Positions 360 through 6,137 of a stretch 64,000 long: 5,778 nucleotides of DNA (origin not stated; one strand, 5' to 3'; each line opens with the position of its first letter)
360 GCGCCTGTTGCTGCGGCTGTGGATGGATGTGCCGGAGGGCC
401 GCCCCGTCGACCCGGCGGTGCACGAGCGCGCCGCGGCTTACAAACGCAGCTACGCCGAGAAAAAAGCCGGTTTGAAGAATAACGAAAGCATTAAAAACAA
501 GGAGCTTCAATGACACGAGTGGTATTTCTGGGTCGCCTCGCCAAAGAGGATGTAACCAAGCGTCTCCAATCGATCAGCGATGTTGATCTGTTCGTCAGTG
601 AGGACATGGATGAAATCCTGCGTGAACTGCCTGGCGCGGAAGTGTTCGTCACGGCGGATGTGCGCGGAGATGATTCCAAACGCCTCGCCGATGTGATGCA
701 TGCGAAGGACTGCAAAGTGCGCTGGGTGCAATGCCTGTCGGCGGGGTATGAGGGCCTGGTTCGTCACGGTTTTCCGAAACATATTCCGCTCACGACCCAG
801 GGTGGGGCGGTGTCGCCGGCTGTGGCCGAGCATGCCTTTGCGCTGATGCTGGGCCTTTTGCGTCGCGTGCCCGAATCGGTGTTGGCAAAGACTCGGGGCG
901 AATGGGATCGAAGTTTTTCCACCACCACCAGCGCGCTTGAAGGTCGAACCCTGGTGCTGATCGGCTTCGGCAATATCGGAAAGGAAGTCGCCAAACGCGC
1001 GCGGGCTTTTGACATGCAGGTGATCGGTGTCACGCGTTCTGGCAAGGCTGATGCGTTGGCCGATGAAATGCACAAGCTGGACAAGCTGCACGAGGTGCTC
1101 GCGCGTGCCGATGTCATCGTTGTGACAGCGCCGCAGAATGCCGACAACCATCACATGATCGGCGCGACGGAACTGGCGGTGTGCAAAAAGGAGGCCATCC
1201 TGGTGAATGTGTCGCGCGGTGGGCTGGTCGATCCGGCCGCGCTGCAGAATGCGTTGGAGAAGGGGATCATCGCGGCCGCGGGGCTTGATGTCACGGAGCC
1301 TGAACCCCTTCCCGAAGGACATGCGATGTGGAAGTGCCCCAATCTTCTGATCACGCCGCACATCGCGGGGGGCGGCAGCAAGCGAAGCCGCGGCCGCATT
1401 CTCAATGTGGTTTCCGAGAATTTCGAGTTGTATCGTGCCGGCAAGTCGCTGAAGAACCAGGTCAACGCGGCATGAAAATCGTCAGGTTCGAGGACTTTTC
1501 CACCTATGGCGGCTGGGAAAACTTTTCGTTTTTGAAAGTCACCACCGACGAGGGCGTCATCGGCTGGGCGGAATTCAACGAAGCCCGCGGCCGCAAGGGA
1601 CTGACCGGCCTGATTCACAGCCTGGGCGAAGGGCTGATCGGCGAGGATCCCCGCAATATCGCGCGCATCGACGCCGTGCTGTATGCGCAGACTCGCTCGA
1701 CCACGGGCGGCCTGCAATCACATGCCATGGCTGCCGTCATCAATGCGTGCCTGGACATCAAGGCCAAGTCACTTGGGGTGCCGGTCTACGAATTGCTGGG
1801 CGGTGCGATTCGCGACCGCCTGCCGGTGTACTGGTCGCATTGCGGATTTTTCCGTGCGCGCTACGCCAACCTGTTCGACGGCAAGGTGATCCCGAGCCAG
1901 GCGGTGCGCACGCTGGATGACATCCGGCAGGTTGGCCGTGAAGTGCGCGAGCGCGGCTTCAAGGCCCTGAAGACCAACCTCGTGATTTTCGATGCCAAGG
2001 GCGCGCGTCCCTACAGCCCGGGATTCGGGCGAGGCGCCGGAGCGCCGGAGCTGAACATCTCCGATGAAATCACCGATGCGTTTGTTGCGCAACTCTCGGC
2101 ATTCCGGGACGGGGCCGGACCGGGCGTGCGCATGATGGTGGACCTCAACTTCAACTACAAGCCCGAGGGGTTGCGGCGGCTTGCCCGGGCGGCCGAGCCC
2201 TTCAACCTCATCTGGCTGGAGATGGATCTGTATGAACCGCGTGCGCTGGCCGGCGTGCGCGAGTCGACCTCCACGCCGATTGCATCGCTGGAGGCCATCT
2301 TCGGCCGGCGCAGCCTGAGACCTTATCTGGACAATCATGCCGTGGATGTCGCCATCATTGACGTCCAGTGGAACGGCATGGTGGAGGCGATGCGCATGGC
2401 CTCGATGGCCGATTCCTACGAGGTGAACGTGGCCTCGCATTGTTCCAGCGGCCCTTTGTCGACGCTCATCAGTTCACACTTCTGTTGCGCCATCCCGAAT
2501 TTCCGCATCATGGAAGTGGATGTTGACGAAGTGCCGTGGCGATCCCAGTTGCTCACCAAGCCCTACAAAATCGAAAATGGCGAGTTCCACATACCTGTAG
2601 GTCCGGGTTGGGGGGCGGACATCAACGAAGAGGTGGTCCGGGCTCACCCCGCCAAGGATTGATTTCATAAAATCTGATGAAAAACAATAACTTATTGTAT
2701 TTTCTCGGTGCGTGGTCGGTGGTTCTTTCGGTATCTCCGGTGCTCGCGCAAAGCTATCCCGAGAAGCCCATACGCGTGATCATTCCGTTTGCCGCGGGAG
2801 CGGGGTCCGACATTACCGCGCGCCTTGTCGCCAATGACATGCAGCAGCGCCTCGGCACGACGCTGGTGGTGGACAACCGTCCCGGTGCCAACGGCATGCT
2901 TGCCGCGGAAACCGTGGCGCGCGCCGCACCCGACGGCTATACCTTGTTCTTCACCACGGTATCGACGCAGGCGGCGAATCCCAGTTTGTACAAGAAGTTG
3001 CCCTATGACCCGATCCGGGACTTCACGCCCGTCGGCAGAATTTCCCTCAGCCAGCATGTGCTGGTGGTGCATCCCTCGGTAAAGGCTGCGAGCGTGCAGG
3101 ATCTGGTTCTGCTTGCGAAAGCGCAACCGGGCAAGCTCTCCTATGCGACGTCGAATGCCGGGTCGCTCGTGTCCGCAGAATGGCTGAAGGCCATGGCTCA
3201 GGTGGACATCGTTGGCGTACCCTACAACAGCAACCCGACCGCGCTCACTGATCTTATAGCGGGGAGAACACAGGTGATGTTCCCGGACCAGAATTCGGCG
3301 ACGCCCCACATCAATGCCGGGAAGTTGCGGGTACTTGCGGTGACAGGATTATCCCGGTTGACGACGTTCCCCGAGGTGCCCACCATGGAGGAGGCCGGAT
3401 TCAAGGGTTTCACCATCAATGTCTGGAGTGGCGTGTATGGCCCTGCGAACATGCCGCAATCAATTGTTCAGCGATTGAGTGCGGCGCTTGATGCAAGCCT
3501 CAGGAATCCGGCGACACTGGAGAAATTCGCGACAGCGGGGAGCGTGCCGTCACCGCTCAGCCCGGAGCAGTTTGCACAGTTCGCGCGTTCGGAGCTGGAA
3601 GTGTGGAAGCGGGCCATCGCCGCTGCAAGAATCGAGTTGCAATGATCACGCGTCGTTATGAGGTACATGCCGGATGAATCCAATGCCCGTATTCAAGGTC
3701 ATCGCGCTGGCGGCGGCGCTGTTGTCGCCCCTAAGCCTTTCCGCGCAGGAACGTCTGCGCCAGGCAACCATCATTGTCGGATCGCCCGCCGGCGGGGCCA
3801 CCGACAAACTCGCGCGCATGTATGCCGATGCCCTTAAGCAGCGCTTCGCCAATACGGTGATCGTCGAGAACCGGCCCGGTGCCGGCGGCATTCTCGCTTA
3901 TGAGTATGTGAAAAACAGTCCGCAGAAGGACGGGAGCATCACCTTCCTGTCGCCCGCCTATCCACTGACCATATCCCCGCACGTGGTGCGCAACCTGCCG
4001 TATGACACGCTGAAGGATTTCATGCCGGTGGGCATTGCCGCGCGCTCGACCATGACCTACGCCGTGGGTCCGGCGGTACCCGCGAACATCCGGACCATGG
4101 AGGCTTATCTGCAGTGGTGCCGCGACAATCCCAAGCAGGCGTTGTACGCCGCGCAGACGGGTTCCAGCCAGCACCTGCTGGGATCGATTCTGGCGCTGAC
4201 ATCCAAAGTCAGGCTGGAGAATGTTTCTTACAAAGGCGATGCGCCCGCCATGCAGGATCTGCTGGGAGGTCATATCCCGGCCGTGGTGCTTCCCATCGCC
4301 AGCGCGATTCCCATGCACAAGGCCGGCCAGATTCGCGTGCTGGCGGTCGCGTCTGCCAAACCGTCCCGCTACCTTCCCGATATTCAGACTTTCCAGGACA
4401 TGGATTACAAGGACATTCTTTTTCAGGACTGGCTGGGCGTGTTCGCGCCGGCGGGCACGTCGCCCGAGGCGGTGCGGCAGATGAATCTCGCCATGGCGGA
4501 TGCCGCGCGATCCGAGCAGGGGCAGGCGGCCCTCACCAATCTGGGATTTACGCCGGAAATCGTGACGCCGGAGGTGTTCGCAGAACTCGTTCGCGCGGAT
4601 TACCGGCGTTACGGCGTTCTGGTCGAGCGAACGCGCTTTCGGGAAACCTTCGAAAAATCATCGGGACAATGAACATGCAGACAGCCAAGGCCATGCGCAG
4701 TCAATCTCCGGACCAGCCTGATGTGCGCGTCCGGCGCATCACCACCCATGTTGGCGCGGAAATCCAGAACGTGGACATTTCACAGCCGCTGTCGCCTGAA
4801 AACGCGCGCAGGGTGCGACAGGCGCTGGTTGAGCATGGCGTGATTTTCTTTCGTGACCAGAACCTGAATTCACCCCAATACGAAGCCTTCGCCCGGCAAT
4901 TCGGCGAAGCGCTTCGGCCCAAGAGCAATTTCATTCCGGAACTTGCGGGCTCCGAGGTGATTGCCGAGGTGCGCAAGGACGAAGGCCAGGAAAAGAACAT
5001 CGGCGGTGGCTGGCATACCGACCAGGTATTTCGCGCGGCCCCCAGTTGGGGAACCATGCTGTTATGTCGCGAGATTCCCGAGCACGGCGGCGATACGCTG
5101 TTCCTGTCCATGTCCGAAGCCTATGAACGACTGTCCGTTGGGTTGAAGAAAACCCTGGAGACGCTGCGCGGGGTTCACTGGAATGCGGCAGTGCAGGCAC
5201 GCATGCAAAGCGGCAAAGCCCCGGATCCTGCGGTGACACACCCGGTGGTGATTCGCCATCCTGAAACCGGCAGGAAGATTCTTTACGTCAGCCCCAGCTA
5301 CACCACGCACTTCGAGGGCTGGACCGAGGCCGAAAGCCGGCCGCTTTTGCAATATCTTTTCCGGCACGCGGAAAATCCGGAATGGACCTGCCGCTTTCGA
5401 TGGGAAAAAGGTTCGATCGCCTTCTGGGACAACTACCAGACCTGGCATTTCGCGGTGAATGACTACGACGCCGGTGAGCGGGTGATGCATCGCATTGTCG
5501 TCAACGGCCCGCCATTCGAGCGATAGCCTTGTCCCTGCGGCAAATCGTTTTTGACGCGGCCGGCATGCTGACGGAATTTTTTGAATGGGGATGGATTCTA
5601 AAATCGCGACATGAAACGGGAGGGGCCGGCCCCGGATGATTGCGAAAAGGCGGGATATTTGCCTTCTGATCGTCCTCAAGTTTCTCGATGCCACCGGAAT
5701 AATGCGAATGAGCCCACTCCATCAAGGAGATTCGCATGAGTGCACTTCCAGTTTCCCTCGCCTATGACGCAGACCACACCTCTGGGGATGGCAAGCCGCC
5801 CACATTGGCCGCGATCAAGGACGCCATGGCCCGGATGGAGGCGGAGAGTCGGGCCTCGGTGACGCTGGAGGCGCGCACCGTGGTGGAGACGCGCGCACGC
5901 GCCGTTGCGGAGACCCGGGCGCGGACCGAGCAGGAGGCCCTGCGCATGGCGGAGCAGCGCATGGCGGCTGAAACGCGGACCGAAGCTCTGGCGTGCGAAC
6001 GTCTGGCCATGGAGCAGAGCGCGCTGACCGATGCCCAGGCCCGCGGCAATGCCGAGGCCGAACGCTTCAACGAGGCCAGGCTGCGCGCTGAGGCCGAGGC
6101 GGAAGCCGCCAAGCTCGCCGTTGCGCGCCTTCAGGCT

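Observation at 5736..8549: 937-aa tail-anchored Ala/Glu/Arg coiled-coil giant directly upstream of the phaC promoter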

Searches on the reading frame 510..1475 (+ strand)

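Call 89: search_protein_families(library=pfam, proteins=[window:510-1475:+], max_evalue=0.00001)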
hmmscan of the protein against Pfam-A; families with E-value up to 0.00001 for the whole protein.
window:510-1475:+ (321 aa): 3 families
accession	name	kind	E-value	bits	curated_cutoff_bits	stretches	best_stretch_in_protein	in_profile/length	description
PF02826.25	2-Hacid_dh_C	-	7.3e-58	195.3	25.1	1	110-286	1-178/178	D-isomer specific 2-hydroxyacid dehydrogenase, NAD binding domain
PF00389.36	2-Hacid_dh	-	3.5e-08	33.7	24.6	1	6-319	3-134/134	D-isomer specific 2-hydroxyacid dehydrogenase, catalytic domain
PF00670.27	AdoHcyase_NAD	-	3.2e-07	31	27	1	138-235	16-110/162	S-adenosyl-L-homocysteine hydrolase, NAD binding domain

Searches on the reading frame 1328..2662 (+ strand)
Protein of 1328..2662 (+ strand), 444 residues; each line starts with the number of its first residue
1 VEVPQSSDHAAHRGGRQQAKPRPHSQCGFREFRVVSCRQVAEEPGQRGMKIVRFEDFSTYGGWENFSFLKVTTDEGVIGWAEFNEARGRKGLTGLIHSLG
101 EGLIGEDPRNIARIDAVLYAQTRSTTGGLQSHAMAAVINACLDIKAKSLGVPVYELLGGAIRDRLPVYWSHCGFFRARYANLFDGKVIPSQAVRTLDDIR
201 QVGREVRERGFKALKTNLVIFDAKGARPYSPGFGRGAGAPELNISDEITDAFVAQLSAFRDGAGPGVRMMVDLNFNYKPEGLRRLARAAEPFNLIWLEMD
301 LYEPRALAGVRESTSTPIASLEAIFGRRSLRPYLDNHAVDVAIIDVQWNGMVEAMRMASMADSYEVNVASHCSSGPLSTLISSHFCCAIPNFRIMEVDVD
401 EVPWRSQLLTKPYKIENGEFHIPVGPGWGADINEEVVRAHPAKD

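Call 4: search_protein_families(library=pfam, proteins=[window:1328-2662:+], max_evalue=0.01)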
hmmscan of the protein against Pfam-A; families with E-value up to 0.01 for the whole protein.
window:1328-2662:+ (444 aa): 2 families
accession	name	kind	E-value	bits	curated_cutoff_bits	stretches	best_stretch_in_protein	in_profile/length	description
PF13378.12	MR_MLE_C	-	5.9e-42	144.3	29.4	1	201-436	5-219/219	Enolase C-terminal domain-like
PF02746.21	MR_MLE_N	-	9.9e-12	45.5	22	1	65-158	27-117/117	Mandelate racemase / muconate lactonizing enzyme, N-terminal domain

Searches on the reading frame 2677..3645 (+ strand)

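Call 4: search_protein_families(library=pfam, proteins=[window:2677-3645:+], max_evalue=0.01)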
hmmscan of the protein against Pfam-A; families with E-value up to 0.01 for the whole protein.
window:2677-3645:+ (322 aa): 1 family
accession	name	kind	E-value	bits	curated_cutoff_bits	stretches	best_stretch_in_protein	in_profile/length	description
PF03401.19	TctC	-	4.4e-65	220.4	27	1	48-316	2-271/274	Tripartite tricarboxylate transporter family receptor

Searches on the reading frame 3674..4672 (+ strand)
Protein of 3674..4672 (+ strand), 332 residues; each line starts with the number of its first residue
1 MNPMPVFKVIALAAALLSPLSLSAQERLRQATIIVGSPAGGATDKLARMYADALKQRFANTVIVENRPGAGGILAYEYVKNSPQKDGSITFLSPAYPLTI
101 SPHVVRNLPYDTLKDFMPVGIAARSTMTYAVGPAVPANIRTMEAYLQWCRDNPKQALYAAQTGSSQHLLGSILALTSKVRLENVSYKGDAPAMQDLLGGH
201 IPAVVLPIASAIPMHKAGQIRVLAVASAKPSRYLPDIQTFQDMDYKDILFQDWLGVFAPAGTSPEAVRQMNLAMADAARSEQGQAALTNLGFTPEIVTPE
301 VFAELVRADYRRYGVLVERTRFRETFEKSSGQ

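Call 4: search_protein_families(library=pfam, proteins=[window:3674-4672:+], max_evalue=0.01)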
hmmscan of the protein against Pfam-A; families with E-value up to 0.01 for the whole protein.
window:3674-4672:+ (332 aa): 1 family
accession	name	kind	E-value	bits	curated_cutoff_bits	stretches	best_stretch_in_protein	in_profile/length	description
PF03401.19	TctC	-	2.4e-49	168.7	27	1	47-319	2-271/274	Tripartite tricarboxylate transporter family receptor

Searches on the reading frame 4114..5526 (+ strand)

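Call 4: search_protein_families(library=pfam, proteins=[window:4114-5526:+], max_evalue=0.01)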
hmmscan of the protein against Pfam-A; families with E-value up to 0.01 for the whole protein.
window:4114-5526:+ (470 aa): 1 family
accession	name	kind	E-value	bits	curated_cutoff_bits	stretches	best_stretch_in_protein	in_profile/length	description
PF02668.22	TauD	-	1.3e-66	225.7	27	1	206-461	2-266/267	Taurine catabolism dioxygenase TauD, TfdA family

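Call 6: search_protein_families(library=ncbifam, proteins=[window:4114-5526:+], max_evalue=0.1)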
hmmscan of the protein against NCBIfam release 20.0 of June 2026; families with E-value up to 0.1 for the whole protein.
window:4114-5526:+ (470 aa): 3 families
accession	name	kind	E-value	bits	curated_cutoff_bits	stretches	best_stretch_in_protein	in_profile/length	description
NF007104.0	PRK09553.1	equivalog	1e-64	218.4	313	1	204-465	5-275/282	taurine dioxygenase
NF045815.1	Neo-PentlctneFsynPtlD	equivalog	1.4e-28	100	550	2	373-463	196-285/301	neopentalenolactone/pentalenolactone F synthase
NF049937.1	CMthFAOxDecarbScoE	equivalog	6.7e-25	87.8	400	1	209-464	7-284/295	(3R)-3-[(carboxymethyl)amino]fatty acid oxygenase/decarboxylase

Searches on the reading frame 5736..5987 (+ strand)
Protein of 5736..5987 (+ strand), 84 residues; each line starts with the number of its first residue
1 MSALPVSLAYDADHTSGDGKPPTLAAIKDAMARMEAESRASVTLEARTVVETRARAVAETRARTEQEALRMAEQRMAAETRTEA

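Call 53: find_homologous_proteins(query=A3, max_evalue=0.01)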
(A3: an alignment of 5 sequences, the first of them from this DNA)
Query A3 (5 sequences) (84 aa, profile of the alignment): 13 proteins with E <= 0.01 among 8000 candidates.
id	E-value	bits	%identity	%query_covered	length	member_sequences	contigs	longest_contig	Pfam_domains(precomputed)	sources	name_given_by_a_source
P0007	2.8e-31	125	41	94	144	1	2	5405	-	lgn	-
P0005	5.6e-29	118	53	93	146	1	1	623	-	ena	-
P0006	1.0e-26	111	56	94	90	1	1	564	-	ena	-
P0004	1.3e-24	104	81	69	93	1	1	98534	-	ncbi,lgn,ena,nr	ncbi:MAG: hypothetical protein EXR28_01520 [Betaproteobacteria bacterium]|nr:hypothetical protein [B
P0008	4.3e-7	48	51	46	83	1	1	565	-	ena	-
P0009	1.2e-6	46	48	50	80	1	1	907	-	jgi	-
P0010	1.1e-5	43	53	20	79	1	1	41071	-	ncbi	ncbi:hypothetical protein E4O92_02560, partial [Massilia horti]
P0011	3.2e-5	42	53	23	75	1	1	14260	-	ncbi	ncbi:hypothetical protein E4L96_08935, partial [Massilia arenosa]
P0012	1.8e-4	40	32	65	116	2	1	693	-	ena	-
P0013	2.9e-4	39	53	23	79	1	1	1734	-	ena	-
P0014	3.0e-4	39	53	36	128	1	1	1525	-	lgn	-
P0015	4.6e-4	38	51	63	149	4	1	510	-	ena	-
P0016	2.3e-3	36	-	-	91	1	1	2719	-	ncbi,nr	ncbi:MAG: hypothetical protein JO370_13945, partial [Paucibacter sp.]|nr:hypothetical protein [Rosea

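Call 57: find_encoding_contigs(protein=P0010, flank=10000)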
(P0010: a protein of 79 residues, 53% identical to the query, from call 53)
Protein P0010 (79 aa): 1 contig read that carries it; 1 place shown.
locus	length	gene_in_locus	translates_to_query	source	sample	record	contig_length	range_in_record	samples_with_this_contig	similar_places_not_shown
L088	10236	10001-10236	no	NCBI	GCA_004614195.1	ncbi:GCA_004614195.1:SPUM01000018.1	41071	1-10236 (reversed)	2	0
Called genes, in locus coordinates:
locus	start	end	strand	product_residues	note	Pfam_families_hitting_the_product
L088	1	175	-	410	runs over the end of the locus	PF00764:Arginosuc_synth, PF20979:Arginosuc_syn_C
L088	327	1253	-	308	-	PF02729:OTCace_N, PF00185:OTCace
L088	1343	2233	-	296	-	PF03193:RsgA_GTPase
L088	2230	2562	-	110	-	PF01329:Pterin_4a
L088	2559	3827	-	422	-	PF16491:Peptidase_M48_N, PF01435:Peptidase_M48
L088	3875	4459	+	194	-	PF00929:RNase_T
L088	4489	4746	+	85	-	-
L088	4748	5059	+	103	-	-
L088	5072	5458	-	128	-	PF18029:Glyoxalase_6 (weak)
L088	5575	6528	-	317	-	PF23023:Anti-Pycsar_Apyc1, PF00753:Lactamase_B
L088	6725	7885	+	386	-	PF04982:TM_HPP, PF00571:CBS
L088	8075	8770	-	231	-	PF03695:UPF0149, PF02810:SEC-C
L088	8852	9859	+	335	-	PF01636:APH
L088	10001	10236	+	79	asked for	?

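Call 58: find_encoding_contigs(protein=P0011, flank=10000)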
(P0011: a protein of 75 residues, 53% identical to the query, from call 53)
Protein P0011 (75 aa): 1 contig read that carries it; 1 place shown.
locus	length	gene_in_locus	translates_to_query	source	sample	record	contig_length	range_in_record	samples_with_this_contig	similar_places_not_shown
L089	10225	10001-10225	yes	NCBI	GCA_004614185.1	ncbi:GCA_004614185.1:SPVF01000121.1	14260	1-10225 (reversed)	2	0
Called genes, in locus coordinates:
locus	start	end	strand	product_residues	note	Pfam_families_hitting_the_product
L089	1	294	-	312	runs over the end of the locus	PF02729:OTCace_N, PF00185:OTCace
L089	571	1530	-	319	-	PF03193:RsgA_GTPase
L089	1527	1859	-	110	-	PF01329:Pterin_4a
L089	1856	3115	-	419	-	PF16491:Peptidase_M48_N, PF01435:Peptidase_M48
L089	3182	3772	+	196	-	PF00929:RNase_T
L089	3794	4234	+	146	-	PF21352:Zn_ribbon_Thio2, PF00085:Thioredoxin, PF13098:Thioredoxin_2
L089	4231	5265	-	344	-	PF00753:Lactamase_B, PF23023:Anti-Pycsar_Apyc1, PF12706:Lactamase_B_2 (weak)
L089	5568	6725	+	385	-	PF04982:TM_HPP, PF00571:CBS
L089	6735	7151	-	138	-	PF06983:3-dmu-9_3-mt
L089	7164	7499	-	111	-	PF12840:HTH_20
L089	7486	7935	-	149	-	PF10604:Polyketide_cyc2, PF08327:AHSA1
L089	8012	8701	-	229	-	PF03695:UPF0149, PF02810:SEC-C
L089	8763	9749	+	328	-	PF01636:APH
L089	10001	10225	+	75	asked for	?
